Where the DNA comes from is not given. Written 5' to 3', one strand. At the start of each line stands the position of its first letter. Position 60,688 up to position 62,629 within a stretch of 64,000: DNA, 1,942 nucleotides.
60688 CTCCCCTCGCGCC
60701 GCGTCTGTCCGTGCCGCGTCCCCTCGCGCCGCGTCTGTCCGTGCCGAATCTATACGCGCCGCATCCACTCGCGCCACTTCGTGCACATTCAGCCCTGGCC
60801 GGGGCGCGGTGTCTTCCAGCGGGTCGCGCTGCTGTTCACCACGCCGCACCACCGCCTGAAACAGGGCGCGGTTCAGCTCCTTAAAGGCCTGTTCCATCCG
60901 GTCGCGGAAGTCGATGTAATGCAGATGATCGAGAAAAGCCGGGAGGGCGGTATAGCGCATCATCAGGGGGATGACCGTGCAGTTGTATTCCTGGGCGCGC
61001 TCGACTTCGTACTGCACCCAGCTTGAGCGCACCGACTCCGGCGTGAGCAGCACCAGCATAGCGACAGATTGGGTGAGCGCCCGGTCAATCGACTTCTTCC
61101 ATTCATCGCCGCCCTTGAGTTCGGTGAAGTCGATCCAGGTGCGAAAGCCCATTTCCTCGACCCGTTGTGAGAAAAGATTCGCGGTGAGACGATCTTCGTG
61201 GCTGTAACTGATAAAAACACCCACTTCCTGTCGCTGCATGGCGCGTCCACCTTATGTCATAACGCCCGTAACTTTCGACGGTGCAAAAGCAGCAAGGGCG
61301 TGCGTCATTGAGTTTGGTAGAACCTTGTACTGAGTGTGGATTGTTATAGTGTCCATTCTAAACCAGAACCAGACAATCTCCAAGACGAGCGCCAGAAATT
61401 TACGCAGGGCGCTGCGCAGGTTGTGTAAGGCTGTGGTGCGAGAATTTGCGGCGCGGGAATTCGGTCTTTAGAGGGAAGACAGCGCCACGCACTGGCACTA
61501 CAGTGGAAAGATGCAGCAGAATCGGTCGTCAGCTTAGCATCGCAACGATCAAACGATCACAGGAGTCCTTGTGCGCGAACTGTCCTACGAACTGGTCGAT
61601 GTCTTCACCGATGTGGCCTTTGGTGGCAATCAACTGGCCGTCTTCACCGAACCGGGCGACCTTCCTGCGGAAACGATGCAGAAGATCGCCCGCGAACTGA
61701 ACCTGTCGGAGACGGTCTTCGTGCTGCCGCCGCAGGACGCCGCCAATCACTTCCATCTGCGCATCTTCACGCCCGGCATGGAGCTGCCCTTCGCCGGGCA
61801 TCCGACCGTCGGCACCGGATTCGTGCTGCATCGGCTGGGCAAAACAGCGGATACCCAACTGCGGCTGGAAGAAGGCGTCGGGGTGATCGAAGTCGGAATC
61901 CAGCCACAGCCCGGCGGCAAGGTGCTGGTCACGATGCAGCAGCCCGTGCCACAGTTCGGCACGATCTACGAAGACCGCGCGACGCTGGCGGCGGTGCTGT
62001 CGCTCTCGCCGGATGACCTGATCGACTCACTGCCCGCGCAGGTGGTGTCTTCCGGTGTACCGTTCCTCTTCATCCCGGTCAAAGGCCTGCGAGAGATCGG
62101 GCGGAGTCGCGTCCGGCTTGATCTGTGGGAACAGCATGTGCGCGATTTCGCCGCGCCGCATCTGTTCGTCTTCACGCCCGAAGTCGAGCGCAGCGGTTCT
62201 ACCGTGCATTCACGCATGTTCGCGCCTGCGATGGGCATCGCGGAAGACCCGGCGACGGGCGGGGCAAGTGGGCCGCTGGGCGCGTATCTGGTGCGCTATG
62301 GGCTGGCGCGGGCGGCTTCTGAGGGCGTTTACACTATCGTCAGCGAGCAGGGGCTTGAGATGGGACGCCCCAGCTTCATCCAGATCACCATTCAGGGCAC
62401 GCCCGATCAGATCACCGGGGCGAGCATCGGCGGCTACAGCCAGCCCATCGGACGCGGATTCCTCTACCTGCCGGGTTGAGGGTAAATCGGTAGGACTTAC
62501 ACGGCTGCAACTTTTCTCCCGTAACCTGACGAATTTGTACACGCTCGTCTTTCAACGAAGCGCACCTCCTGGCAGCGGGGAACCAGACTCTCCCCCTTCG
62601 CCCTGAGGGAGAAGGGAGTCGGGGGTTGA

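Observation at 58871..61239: TIR-domain / receiver fusion with slippage-prone repeat linker, in operon with a receiver-HEAT protein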

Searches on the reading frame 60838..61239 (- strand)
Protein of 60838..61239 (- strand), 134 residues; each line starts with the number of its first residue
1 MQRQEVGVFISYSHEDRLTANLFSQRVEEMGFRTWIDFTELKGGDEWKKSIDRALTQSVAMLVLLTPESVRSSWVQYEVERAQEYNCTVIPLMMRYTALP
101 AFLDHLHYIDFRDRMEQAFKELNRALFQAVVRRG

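Call 31: search_solved_structures(query=window:60838-61239:-, max_evalue=0.01, show_alignments=5)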
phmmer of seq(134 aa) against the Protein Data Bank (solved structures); distinct sequences matched with E-value up to 0.01: 16.
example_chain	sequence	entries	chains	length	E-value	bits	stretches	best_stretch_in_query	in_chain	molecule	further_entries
7uxr_A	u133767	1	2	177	1.9e-08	38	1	7-86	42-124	TIR domain protein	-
7uwg_A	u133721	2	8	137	5.6e-07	33.2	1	5-93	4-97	Molecular chaperone Tir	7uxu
8g83_A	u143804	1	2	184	1.2e-06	32.2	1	5-87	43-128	NAD(+) hydrolase AbTIR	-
4w8h_A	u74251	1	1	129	3.2e-06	30.8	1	8-115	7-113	Toll-receptor-related 2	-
4w8g_A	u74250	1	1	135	3.7e-06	30.6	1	8-115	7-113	Toll-receptor-related 2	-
3h16_A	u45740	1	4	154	0.0002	25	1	8-81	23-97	TIR protein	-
3ub4_A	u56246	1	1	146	0.002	21.7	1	7-127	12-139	Toll/interleukin-1 receptor domain-containing adapter protein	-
2ndh_A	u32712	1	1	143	0.0032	21.1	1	7-127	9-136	Toll/interleukin-1 receptor domain-containing adapter protein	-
4lqd_A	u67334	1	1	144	0.0043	20.7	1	7-127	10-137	Toll/interleukin-1 receptor domain-containing adapter protein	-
2y92_A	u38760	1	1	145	0.0046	20.6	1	7-127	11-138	TOLL/INTERLEUKIN-1 RECEPTOR DOMAIN-CONTAINING ADAPTER PROTEIN,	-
3ub2_A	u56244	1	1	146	0.0046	20.6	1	7-127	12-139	Toll/interleukin-1 receptor domain-containing adapter protein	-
8jzm_A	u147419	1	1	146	0.0047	20.6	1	7-127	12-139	Toll/interleukin-1 receptor domain-containing adapter protein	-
9mud_K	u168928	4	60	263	0.0049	20.5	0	9-95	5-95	Cat1 (CRISPR associated TIR 1) pentagonal filament | Cat1 (CRISPR associated TIR 1) pentagonal filament assembly | Cat1 (CRISPR-associated TIR 1)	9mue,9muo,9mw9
4fz5_A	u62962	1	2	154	0.0054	20.4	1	7-127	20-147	Toll/interleukin-1 receptor domain-containing adapter protein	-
7ylf_A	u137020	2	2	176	0.0058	20.3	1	7-83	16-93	Toll-like receptor 15 | Toll-like receptor 2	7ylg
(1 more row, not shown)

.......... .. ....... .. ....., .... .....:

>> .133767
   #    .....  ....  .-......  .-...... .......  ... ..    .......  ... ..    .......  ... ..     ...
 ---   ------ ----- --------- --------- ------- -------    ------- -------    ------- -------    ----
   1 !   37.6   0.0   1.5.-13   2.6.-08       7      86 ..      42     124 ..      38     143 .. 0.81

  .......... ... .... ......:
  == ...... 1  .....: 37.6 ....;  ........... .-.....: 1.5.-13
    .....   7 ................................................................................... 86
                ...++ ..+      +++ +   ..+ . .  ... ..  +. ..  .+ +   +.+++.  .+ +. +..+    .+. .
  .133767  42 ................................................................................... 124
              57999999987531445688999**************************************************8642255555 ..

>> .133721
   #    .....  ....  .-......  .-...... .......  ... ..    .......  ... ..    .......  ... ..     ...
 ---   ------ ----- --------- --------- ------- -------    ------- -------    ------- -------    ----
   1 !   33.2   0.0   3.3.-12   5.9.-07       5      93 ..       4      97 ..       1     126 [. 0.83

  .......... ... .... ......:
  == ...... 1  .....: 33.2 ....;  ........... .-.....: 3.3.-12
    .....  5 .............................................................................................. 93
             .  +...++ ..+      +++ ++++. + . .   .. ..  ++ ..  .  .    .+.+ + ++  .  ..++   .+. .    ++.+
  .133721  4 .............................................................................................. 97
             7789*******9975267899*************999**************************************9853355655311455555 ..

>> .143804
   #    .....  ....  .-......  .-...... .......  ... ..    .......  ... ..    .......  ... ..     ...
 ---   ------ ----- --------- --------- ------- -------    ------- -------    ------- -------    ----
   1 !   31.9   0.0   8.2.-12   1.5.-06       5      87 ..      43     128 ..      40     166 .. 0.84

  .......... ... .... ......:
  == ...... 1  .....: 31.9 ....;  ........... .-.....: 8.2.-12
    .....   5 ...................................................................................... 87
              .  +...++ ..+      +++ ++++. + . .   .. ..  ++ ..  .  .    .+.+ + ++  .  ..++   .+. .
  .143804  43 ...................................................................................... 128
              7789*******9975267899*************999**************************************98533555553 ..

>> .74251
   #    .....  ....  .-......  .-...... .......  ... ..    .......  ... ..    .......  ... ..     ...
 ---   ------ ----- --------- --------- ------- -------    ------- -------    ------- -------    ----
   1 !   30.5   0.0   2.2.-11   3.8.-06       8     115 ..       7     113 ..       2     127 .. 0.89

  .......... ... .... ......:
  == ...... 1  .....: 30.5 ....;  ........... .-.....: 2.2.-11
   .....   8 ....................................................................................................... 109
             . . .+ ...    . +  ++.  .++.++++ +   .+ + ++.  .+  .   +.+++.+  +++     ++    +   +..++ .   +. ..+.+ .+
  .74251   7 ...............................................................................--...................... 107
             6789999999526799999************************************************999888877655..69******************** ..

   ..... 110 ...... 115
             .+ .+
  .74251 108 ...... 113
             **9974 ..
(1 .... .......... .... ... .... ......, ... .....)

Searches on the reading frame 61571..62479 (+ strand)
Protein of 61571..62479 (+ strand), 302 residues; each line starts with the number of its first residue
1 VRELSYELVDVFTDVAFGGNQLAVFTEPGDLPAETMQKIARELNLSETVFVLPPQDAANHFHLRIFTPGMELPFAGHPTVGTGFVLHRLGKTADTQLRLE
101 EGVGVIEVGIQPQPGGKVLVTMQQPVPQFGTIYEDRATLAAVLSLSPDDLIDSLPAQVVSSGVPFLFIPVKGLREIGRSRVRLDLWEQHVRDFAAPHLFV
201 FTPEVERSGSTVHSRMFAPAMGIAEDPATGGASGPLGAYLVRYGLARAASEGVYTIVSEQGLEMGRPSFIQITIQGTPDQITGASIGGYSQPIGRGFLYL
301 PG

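Call 3: search_protein_families(library=pfam, proteins=[window:61571-62479:+], max_evalue=0.1)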
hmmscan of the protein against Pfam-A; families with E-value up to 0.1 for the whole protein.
window:61571-62479:+ (302 aa): 2 families
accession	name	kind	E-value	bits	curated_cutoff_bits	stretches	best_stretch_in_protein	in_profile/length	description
PF02567.21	PhzC-PhzF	-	2.1e-63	214.9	27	1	9-284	1-269/281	Phenazine biosynthesis-like protein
PF05544.16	Pro_racemase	-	0.029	13.9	27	0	49-122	57-134/325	Proline racemase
